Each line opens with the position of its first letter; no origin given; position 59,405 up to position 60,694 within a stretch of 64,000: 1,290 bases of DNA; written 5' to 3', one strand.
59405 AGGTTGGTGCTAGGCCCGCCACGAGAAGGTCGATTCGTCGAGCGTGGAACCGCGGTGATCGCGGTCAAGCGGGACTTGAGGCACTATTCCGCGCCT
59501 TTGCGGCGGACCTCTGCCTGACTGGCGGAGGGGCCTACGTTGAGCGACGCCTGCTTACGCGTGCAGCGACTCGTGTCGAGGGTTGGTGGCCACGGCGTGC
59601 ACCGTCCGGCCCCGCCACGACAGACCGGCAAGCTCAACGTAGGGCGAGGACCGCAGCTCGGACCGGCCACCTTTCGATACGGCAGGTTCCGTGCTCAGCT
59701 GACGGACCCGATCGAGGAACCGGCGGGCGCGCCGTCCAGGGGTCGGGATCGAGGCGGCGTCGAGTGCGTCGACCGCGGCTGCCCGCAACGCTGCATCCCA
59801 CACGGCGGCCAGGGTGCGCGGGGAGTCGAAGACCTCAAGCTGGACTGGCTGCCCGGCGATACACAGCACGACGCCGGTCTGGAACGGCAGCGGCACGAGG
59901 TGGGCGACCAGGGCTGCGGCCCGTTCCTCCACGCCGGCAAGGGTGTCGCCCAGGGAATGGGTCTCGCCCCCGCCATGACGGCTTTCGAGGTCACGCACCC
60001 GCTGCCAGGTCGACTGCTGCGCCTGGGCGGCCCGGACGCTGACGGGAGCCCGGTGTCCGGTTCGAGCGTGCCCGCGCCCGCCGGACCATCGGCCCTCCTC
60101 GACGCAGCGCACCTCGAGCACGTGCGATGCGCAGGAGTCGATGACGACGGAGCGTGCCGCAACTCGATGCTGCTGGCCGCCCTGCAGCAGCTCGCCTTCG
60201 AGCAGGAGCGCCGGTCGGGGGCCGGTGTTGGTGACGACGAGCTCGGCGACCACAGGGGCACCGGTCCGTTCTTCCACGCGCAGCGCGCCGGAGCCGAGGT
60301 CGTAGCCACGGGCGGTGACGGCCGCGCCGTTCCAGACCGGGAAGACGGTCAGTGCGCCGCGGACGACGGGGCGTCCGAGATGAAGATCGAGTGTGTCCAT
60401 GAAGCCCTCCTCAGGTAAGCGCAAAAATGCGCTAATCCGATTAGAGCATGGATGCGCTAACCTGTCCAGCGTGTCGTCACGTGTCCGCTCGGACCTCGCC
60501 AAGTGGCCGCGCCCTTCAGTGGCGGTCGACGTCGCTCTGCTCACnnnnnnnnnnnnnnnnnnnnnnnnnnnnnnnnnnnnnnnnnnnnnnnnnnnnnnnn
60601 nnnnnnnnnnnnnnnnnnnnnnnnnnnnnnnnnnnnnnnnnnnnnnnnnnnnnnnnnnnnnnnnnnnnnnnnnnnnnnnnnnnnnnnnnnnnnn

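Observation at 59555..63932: NAD/ADP-ribose-centred gene cluster: ARPP-1-like protein, NrtR-like sensor-regulator, unknown protein and a macro-SIR2 fusion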

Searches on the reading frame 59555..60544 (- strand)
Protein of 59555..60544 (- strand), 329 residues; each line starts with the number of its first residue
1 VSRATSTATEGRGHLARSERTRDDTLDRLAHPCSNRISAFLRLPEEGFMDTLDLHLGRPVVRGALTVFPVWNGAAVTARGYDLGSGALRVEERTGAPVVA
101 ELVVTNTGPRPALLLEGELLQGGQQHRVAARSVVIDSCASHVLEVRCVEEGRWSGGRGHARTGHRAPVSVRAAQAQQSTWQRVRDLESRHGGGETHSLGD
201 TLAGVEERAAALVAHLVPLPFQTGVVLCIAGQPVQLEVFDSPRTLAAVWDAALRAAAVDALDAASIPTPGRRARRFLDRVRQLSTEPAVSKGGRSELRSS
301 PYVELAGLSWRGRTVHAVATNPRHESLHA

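Call 3: search_protein_families(library=pfam, proteins=[window:59555-60544:-], max_evalue=0.1)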
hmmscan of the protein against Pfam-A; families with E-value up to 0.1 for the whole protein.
window:59555-60544:- (329 aa): 1 family
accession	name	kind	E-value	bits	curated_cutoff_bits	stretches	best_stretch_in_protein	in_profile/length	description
PF20208.3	ARPP-1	-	9.4e-57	193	27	1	54-319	2-296/297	ARG and Rhodanese-Phosphatase-superfamily-associated Protein domain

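Call 4: search_protein_families(library=padloc, proteins=[window:59555-60544:-], max_evalue=0.1)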
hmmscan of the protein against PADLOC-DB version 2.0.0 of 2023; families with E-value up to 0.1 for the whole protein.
window:59555-60544:- (329 aa): 0 families

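Call 5: search_protein_families(library=ncbifam, proteins=[window:59555-60544:-], max_evalue=0.1)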
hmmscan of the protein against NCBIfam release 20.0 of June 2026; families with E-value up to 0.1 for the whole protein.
window:59555-60544:- (329 aa): 0 families

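Call 88: find_homologous_proteins(query=window:59555-60400:-, max_evalue=1e-20)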
Query window:59555-60400:- (281 aa): 187 proteins with E <= 1e-20 among 8000 candidates; the best 120 are listed.
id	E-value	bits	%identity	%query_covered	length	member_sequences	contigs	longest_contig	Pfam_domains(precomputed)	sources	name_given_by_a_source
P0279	1.9e-178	610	100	100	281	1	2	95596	PF20208.4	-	-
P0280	1.9e-123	429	73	100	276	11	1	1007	PF20208.4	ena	-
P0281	1.3e-122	427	72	100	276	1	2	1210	PF20208.4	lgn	-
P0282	1.9e-122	426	73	100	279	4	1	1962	PF20208.4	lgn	-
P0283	5.5e-122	425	72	97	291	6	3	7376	PF20208.4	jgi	jgi:hypothetical protein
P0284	1.8e-121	423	73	99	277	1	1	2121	PF20208.4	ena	-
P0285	3.4e-121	422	72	99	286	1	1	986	PF20208.4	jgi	jgi:hypothetical protein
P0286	1.7e-120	420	71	100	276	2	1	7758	PF20208.4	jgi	jgi:hypothetical protein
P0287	5.8e-120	418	73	100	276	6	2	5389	PF20208.4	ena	-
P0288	1.2e-119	417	72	98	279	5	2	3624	PF20208.4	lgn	-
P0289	1.4e-118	413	71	99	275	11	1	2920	PF20208.4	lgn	-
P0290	1.8e-118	413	70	100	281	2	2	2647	PF20208.4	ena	-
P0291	1.9e-118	413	70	100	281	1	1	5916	PF20208.4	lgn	-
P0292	4.8e-118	412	70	100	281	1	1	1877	PF20208.4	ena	-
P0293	1.3e-117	410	70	100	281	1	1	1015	PF20208.4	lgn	-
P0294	6.0e-117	408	69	100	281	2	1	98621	PF20208.4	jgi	-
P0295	3.3e-116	406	70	99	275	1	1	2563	PF20208.4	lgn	-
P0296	6.8e-116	405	69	100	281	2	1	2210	PF20208.4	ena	-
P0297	4.8e-112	392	69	99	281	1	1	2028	PF20208.4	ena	-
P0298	3.5e-111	389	69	100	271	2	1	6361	PF20208.4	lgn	-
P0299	8.1e-109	381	66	100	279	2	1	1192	PF20208.4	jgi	jgi:hypothetical protein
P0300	2.1e-107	377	64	99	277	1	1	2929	PF20208.4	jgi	jgi:hypothetical protein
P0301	2.5e-107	377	65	99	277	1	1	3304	PF20208.4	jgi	jgi:hypothetical protein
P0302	8.7e-107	375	65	100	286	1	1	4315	PF20208.4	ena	-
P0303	1.3e-106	374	66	100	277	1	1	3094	PF20208.4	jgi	jgi:hypothetical protein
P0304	2.8e-105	370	70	93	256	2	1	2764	PF20208.4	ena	-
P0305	2.1e-104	367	64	100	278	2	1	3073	PF20208.4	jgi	jgi:hypothetical protein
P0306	3.7e-104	366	63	99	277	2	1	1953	PF20208.4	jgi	jgi:hypothetical protein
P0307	1.7e-103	364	63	99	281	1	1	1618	PF20208.4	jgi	-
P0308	4.6e-103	363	63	99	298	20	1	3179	PF20208.4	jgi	-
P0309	1.3e-102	361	71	84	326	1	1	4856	PF20208.4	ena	-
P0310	1.8e-101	357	61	99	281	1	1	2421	PF20208.4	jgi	jgi:hypothetical protein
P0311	2.0e-101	357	63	98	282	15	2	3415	PF20208.4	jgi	jgi:hypothetical protein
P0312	6.2e-101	356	59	100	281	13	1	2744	PF20208.4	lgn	-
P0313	2.2e-100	354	61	100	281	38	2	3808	PF20208.4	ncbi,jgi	-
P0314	2.7e-100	353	61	99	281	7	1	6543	PF20208.4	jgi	-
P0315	1.1e-99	351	62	99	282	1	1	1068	PF20208.4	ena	-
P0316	1.7e-99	351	62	100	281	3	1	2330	PF20208.4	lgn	-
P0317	2.8e-99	350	60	100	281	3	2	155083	PF20208.4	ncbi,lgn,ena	-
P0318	3.3e-99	350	62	99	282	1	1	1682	PF20208.4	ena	-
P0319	5.8e-99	349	61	99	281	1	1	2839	PF20208.4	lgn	-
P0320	1.3e-98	348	61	99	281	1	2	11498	PF20208.4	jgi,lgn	-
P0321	1.6e-98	348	63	99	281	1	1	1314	PF20208.4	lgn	-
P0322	4.9e-98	346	61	98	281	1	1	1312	PF20208.4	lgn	-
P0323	1.7e-97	344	60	99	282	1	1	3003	PF20208.4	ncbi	-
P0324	6.7e-97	342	58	100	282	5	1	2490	PF20208.4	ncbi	-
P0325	9.2e-97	342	61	99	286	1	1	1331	PF20208.4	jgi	jgi:hypothetical protein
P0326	1.9e-96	341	62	99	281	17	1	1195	PF20208.4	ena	-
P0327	2.6e-96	340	60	99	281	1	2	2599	PF20208.4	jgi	jgi:hypothetical protein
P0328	3.6e-96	340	60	100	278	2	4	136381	PF20208.4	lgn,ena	-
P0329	3.7e-96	340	61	100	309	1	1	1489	PF20208.4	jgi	jgi:hypothetical protein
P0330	5.3e-96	339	61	100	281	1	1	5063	PF20208.4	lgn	-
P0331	1.5e-95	338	59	100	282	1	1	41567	PF20208.4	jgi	jgi:hypothetical protein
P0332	2.8e-95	337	60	99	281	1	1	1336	PF20208.4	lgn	-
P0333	4.0e-95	337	61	99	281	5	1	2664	PF20208.4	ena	-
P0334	5.2e-95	336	58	100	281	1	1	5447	PF20208.4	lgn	-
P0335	8.0e-95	336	58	99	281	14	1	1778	PF20208.4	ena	-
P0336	3.4e-94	333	57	100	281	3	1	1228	PF20208.4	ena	-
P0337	3.6e-94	333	61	98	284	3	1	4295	PF20208.4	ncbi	-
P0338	4.5e-94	333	60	100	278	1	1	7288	PF20208.4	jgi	jgi:hypothetical protein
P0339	7.7e-94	332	60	100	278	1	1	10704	PF20208.4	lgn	-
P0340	3.0e-93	330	61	99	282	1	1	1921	PF20208.4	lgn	-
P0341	3.8e-93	330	58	99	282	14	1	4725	PF20208.4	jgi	-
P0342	4.0e-93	330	59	99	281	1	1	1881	PF20208.4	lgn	-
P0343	4.7e-93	330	59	100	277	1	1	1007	PF20208.4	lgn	-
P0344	6.4e-93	329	61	99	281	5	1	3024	PF20208.4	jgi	jgi:hypothetical protein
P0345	6.7e-93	329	57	100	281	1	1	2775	PF20208.4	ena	-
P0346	7.8e-93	329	58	99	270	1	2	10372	PF20208.4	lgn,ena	-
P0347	6.2e-92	326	57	100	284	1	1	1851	PF20208.4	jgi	jgi:hypothetical protein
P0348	8.1e-92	326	60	99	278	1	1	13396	PF20208.4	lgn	-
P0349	1.1e-91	325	60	100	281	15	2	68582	PF20208.4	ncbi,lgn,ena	-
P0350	1.7e-91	325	60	100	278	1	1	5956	PF20208.4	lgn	-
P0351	2.6e-91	324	58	99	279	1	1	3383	PF20208.4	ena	-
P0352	3.5e-91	324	61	98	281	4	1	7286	PF20208.4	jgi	jgi:hypothetical protein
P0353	4.5e-91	323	57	99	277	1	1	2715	PF20208.4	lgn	-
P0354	4.5e-91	323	58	100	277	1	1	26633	PF20208.4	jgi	jgi:hypothetical protein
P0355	5.5e-91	323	58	99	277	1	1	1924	PF20208.4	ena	-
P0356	9.2e-91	322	58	99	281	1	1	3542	PF20208.4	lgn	-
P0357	9.3e-91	322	60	99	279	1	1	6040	PF20208.4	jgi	jgi:hypothetical protein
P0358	1.1e-90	322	58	99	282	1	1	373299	PF20208.4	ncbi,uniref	ncbi:DUF6569 family protein [Amycolatopsis sp. NPDC051128]|uniref:ARPP-1 family domain-containing pr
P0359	2.2e-90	321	58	96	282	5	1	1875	PF20208.4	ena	-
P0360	2.8e-90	321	58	99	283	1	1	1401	PF20208.4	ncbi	-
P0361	4.5e-90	320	58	99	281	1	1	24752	PF20208.4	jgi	jgi:hypothetical protein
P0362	4.9e-90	320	60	99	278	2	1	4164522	PF20208.4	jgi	jgi:hypothetical protein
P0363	1.1e-89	319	59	99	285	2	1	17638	PF20208.4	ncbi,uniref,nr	ncbi:hypothetical protein FNH05_12305 [Amycolatopsis rhizosphaerae]|uniref:ARG and Rhodanese-Phospha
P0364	1.1e-89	319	56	99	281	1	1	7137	PF20208.4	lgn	-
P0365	2.8e-89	317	58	99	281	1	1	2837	PF20208.4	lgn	-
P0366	5.8e-89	316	58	99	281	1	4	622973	PF20208.4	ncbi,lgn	-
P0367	8.5e-89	316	56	99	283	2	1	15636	PF20208.4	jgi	-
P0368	1.4e-88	315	58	100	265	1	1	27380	PF20208.4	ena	-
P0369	1.6e-88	315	56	99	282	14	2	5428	PF20208.4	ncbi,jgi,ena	-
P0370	4.7e-88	313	58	99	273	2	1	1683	PF20208.4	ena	-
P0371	2.1e-87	311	60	100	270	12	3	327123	PF20208.4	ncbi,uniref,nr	ncbi:ARPP-1 family domain-containing protein [Pseudonocardia alaniniphila]|uniref:ARG and Rhodanese-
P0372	3.1e-87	311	58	99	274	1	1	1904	PF20208.4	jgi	jgi:hypothetical protein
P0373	1.2e-86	309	56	100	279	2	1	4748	PF20208.4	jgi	-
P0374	1.3e-86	309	60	100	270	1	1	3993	PF20208.4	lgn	-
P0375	3.1e-85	304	58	98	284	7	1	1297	PF20208.4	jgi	jgi:hypothetical protein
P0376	4.1e-85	304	54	99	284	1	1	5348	PF20208.4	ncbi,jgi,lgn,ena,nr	ncbi:MAG TPA: DUF6569 family protein [Mycobacteriales bacterium]|nr:DUF6569 family protein [Mycobact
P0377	1.5e-84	302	58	98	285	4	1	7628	PF20208.4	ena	-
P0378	1.9e-84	301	55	99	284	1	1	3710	PF20208.4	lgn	-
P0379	9.6e-84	299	56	100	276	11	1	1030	PF20208.4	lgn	-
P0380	1.1e-83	299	58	99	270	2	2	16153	PF20208.4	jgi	jgi:hypothetical protein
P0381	1.6e-83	298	55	98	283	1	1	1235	PF20208.4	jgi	jgi:hypothetical protein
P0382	1.6e-83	298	56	98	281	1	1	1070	PF20208.4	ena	-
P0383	2.6e-83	298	53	100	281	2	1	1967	PF20208.4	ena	-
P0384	3.0e-83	298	56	97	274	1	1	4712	PF20208.4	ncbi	-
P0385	3.1e-83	298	57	98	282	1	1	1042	PF20208.4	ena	-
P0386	4.4e-82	294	56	99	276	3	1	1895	PF20208.4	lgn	-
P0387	4.4e-82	294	55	99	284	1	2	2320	PF20208.4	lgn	-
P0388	9.9e-82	293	58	98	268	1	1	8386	PF20208.4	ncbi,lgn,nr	ncbi:MAG TPA: DUF6569 family protein [Pseudonocardia sp.]|nr:DUF6569 family protein [Pseudonocardia 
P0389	1.6e-81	292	55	99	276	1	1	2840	PF20208.4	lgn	-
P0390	1.5e-80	289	54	100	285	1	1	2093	PF20208.4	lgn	-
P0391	1.6e-80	289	57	97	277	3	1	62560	PF20208.4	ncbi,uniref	ncbi:ARPP-1 family domain-containing protein [Pseudonocardia alni]|uniref:ARPP-1 family domain-conta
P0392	2.0e-80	288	54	100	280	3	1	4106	PF20208.4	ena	-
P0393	5.6e-80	287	54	98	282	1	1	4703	PF20208.4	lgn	-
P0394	6.0e-80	287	56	99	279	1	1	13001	PF20208.4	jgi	jgi:hypothetical protein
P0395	7.7e-80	286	55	99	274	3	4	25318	PF20208.4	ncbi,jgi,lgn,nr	ncbi:MAG: hypothetical protein QOF00_2824 [Pseudonocardiales bacterium]|jgi:hypothetical protein|nr:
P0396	2.2e-79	285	55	99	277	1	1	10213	PF20208.4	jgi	jgi:hypothetical protein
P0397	1.0e-78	283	56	93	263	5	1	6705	PF20208.4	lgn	-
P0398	1.3e-78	282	52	99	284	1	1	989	PF20208.4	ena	-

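Call 89: find_encoding_contigs(protein=P0294, flank=7000, max_places=1)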
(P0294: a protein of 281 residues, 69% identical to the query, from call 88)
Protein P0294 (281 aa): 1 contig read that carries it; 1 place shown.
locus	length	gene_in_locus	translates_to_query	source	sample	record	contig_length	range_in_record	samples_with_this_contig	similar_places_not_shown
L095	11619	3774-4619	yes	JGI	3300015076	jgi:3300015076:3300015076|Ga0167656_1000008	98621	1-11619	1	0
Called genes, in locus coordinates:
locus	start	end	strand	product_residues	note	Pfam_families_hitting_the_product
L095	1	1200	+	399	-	?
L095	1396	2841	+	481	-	PF24698:DUF7662, PF21818:DUF6884, PF20815:GIY_YIG_2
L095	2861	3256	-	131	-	PF21906:WHD_NrtR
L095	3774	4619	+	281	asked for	PF20208:ARPP-1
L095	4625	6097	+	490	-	PF03747:ADP_ribosyl_GH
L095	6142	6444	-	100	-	-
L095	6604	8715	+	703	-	PF13289:SIR2_2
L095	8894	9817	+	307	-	-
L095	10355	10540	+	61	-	-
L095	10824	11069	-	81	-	PF00589:Phage_integrase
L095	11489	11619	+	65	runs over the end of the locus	PF09957:VapB_antitoxin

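Call 90: find_encoding_contigs(protein=P0283, flank=7000, max_places=2)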
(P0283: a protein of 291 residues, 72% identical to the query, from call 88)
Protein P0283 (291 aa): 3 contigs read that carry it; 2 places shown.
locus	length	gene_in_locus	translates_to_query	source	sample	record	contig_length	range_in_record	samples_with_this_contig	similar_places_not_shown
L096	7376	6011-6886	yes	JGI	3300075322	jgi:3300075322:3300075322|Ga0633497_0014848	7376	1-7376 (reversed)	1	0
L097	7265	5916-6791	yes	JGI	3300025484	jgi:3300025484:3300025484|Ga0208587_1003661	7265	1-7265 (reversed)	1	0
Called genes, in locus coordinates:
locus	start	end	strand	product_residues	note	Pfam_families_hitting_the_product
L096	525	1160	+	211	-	PF00765:Autoind_synth (faint), PF00583:Acetyltransf_1 (weak), PF13444:Acetyltransf_5 (weak), PF21926:FeeM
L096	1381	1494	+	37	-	-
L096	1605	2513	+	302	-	PF00899:ThiF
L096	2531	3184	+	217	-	PF21926:FeeM (weak), PF13444:Acetyltransf_5 (weak)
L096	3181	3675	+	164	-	-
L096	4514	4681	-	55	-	-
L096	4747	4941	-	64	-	-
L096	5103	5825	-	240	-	PF00293:NUDIX (weak), PF21906:WHD_NrtR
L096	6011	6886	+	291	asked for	PF20208:ARPP-1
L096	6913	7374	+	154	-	?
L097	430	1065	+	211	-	PF00765:Autoind_synth (faint), PF00583:Acetyltransf_1 (weak), PF13444:Acetyltransf_5 (weak), PF21926:FeeM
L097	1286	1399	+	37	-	-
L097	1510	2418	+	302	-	PF00899:ThiF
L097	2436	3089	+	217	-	PF21926:FeeM, PF13444:Acetyltransf_5 (weak)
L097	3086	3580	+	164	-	-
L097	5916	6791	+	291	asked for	PF20208:ARPP-1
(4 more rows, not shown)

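Call 91: find_encoding_contigs(protein=P0358, flank=7000, max_places=1)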
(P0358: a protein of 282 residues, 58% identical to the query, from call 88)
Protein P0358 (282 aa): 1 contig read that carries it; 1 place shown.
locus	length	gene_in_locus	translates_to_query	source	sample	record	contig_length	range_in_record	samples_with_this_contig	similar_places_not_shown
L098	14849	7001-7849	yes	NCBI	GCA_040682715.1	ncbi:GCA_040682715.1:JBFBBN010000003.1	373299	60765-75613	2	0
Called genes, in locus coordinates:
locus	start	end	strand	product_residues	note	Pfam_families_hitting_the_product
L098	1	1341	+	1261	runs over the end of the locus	PF00271:Helicase_C (weak)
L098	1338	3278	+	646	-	PF09369:MZB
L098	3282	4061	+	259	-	PF13091:PLDc_2, PF00614:PLDc (weak)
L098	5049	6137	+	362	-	PF13361:UvrD_C, PF13538:UvrD_C_2 (faint), PF12705:PDDEXK_1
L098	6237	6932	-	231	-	PF00293:NUDIX, PF21906:WHD_NrtR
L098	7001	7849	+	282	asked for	PF20208:ARPP-1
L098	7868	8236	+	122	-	PF03747:ADP_ribosyl_GH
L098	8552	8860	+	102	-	-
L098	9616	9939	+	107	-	-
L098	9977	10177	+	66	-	-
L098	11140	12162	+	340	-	-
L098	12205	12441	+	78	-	PF01807:Zn_ribbon_DnaG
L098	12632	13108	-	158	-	-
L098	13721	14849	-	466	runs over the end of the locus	-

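Call 92: find_encoding_contigs(protein=P0371, flank=7000, max_places=1)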
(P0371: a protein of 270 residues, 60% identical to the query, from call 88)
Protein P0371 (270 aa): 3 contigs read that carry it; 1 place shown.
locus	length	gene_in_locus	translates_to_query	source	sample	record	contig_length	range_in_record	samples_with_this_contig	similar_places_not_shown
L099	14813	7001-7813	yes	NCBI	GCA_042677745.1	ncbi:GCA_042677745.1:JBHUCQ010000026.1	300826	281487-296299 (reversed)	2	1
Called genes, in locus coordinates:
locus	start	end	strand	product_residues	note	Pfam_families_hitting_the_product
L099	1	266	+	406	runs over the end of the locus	PF07992:Pyr_redox_2, PF00070:Pyr_redox, PF14759:Reductase_C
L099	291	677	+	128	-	PF06339:Ectoine_synth (weak), PF01050:MannoseP_isomer (weak), PF02311:AraC_binding (weak), PF07883:Cupin_2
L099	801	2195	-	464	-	PF00282:Pyridoxal_deC, PF00266:Aminotran_5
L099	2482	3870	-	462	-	-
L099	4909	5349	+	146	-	-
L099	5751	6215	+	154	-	PF07883:Cupin_2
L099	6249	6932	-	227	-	PF00293:NUDIX, PF21906:WHD_NrtR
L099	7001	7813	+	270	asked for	PF20208:ARPP-1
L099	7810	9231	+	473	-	PF03747:ADP_ribosyl_GH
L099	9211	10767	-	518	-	PF13289:SIR2_2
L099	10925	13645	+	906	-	PF01326:PPDK_N, PF00391:PEP-utilizers, PF02896:PEP-utilizers_C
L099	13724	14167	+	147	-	PF00582:Usp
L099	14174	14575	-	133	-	PF00190:Cupin_1 (faint), PF07883:Cupin_2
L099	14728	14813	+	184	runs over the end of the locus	PF21820:DUF6886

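Call 105: search_protein_families(library=pfam, proteins=[L095:6604-8715:+, L095:8894-9817:+], max_evalue=0.01)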
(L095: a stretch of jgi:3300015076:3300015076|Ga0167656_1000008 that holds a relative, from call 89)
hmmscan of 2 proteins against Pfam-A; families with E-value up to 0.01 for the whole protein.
L095:6604-8715:+ (703 aa): 2 families
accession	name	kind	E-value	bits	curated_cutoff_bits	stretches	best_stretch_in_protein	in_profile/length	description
PF13289.12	SIR2_2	-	1.1e-24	87.6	24.5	1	175-280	3-111/141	SIR2-like domain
PF03167.25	UDG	-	0.00096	19.7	24.3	1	499-679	7-121/141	Uracil DNA glycosylase superfamily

L095:8894-9817:+ (307 aa): 1 family
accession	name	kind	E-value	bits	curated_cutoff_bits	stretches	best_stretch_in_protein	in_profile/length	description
PF09548.15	Spore_III_AB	-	0.0028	18.1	32.5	0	202-275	75-150/170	Stage III sporulation protein AB (spore_III_AB)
